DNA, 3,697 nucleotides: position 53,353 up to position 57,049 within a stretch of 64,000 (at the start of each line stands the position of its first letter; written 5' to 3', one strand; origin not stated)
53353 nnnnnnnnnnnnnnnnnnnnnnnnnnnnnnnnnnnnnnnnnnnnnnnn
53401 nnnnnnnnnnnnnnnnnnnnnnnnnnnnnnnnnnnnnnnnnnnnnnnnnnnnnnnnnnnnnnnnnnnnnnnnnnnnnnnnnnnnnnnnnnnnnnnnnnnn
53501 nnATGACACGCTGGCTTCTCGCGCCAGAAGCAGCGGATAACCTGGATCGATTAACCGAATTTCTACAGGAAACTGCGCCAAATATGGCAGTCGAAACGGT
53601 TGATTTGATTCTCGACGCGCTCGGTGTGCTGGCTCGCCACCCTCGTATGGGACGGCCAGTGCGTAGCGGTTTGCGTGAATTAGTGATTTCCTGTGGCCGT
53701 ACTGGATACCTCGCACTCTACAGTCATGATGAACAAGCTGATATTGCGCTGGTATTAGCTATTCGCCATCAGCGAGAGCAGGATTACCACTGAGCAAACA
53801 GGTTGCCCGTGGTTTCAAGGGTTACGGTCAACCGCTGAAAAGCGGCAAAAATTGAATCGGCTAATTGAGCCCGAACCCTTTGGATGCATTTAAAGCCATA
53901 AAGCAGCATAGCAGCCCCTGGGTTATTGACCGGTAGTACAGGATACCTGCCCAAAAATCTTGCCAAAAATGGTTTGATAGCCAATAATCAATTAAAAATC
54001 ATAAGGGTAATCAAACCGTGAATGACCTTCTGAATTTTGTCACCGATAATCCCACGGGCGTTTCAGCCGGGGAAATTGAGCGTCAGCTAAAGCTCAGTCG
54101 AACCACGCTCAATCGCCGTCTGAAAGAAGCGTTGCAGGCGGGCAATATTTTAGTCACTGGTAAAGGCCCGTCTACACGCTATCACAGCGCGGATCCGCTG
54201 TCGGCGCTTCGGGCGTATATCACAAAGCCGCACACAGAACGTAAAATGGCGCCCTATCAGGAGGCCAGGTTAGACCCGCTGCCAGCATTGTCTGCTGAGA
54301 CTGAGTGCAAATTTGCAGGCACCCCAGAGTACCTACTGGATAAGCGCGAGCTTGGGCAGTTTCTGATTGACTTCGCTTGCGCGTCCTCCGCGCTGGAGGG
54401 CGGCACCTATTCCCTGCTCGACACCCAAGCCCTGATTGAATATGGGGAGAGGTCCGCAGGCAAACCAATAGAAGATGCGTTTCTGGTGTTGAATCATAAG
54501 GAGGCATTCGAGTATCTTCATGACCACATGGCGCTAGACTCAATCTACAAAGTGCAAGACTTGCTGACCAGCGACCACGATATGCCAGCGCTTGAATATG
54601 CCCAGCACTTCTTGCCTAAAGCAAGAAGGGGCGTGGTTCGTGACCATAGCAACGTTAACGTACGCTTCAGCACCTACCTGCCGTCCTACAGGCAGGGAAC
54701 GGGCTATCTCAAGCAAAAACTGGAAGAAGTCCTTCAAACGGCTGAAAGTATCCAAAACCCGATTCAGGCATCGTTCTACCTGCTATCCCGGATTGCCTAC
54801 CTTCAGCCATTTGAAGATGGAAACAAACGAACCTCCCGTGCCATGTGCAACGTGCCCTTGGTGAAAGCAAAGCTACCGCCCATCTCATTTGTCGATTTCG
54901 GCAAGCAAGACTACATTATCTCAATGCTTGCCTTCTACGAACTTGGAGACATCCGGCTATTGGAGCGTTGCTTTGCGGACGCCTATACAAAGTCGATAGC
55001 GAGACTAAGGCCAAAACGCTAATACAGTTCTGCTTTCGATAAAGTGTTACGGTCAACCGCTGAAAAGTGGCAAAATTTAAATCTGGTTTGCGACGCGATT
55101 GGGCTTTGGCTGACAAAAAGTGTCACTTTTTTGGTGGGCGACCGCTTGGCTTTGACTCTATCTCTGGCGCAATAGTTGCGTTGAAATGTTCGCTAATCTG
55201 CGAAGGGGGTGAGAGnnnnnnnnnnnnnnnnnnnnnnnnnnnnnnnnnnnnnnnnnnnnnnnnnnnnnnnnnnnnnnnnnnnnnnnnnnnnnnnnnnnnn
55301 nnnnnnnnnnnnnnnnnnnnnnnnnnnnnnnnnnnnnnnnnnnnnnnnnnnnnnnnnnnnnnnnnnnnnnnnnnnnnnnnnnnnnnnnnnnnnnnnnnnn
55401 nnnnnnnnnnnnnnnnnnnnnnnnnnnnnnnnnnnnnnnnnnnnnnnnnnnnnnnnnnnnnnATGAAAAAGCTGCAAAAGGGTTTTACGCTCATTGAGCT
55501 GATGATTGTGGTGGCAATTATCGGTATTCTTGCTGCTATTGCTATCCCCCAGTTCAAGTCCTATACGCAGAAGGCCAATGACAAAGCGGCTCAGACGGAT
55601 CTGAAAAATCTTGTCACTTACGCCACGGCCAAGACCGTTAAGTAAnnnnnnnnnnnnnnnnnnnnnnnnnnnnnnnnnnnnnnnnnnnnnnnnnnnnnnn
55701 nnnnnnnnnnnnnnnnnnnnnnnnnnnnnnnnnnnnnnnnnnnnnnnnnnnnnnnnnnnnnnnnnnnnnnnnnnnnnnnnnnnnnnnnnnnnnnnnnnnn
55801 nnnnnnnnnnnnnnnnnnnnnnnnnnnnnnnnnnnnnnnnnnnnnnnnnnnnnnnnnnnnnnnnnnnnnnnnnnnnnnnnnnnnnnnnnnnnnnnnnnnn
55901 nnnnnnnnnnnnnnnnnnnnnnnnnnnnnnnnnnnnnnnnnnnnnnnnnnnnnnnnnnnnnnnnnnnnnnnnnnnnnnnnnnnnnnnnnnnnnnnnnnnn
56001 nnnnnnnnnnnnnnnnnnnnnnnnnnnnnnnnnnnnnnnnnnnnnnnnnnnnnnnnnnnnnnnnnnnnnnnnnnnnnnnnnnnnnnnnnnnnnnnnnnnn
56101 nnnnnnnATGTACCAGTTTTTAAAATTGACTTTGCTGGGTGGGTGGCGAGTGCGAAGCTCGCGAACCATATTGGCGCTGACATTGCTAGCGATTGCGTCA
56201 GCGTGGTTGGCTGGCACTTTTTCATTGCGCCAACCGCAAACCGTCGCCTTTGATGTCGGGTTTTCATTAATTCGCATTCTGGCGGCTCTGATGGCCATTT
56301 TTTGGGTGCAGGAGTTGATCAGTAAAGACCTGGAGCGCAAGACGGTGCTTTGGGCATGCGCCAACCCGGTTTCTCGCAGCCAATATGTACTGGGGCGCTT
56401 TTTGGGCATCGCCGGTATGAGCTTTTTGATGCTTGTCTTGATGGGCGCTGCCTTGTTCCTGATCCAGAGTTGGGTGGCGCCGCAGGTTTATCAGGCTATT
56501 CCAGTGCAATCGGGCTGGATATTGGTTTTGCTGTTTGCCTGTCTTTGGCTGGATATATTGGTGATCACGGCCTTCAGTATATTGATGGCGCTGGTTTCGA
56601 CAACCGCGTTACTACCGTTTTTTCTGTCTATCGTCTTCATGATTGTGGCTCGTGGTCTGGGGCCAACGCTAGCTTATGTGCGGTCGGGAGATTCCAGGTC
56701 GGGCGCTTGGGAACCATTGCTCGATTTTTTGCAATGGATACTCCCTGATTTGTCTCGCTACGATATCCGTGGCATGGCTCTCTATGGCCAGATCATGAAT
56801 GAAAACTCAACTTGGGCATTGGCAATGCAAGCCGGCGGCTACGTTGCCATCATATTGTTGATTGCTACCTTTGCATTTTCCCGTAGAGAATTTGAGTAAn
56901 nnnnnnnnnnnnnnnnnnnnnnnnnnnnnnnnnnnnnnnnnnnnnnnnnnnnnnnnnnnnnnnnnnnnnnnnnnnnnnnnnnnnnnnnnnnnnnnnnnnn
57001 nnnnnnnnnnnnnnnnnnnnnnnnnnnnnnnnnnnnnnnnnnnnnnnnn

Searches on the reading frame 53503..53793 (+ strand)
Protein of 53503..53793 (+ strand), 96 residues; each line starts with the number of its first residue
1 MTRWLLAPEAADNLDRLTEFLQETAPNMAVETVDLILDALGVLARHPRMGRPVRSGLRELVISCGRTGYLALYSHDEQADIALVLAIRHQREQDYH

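Call 73: search_protein_families(library=pfam, proteins=[window:53503-53793:+], max_evalue=0.001)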
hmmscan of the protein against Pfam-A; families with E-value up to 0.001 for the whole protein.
window:53503-53793:+ (96 aa): 1 family
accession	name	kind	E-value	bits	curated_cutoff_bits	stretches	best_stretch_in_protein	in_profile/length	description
PF05016.21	ParE_toxin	-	1.3e-11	45.4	23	1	6-93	3-88/89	ParE toxin of type II toxin-antitoxin system, parDE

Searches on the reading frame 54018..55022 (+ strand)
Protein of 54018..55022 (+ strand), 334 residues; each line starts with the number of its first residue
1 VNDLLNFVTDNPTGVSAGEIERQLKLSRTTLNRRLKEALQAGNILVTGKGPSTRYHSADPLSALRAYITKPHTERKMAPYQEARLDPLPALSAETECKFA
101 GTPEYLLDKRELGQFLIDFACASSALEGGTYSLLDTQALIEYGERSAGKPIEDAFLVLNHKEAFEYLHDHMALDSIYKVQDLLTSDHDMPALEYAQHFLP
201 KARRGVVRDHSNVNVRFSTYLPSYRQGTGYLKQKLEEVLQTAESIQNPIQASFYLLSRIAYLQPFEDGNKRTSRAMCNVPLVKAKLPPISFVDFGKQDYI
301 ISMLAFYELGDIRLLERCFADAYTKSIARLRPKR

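Call 57: search_protein_families(library=pfam, proteins=[window:54018-55022:+], max_evalue=0.0001)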
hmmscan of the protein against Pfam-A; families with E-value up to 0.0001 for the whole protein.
window:54018-55022:+ (334 aa): 2 families
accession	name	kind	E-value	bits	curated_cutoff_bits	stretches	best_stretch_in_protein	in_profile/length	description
PF02661.23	Fic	-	1.6e-08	35.7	24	1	205-280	21-92/93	Fic/DOC family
PF12802.13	MarR_2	-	1.8e-05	25.2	27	1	3-42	9-48/61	MarR family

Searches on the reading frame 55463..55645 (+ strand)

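Call 73: search_protein_families(library=pfam, proteins=[window:55463-55645:+], max_evalue=0.001)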
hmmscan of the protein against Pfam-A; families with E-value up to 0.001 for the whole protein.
window:55463-55645:+ (60 aa): 1 family
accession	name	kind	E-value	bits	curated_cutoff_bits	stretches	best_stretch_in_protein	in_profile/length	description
PF07963.17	N_methyl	-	3.3e-11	42.7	21.2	1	3-28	2-27/27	Prokaryotic N-terminal methylation motif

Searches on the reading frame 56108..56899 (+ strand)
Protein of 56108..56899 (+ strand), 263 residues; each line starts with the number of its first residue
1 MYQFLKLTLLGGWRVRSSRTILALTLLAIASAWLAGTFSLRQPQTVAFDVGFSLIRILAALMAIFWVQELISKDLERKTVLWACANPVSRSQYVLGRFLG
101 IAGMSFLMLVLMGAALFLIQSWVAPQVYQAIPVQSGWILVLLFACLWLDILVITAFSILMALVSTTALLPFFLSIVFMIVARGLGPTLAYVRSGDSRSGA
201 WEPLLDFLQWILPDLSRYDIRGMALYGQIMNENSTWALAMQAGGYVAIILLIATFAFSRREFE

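Call 73: search_protein_families(library=pfam, proteins=[window:56108-56899:+], max_evalue=0.001)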
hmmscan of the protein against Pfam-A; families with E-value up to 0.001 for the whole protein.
window:56108-56899:+ (263 aa): 2 families
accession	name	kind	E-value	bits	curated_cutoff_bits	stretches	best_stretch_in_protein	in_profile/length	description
PF12679.13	ABC2_membrane_2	-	2.3e-09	37.4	27.2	1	49-261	68-282/283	ABC-2 family transporter protein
PF13346.12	ABC2_membrane_5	-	3.7e-05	23.8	25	1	54-179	38-161/205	ABC-2 family transporter protein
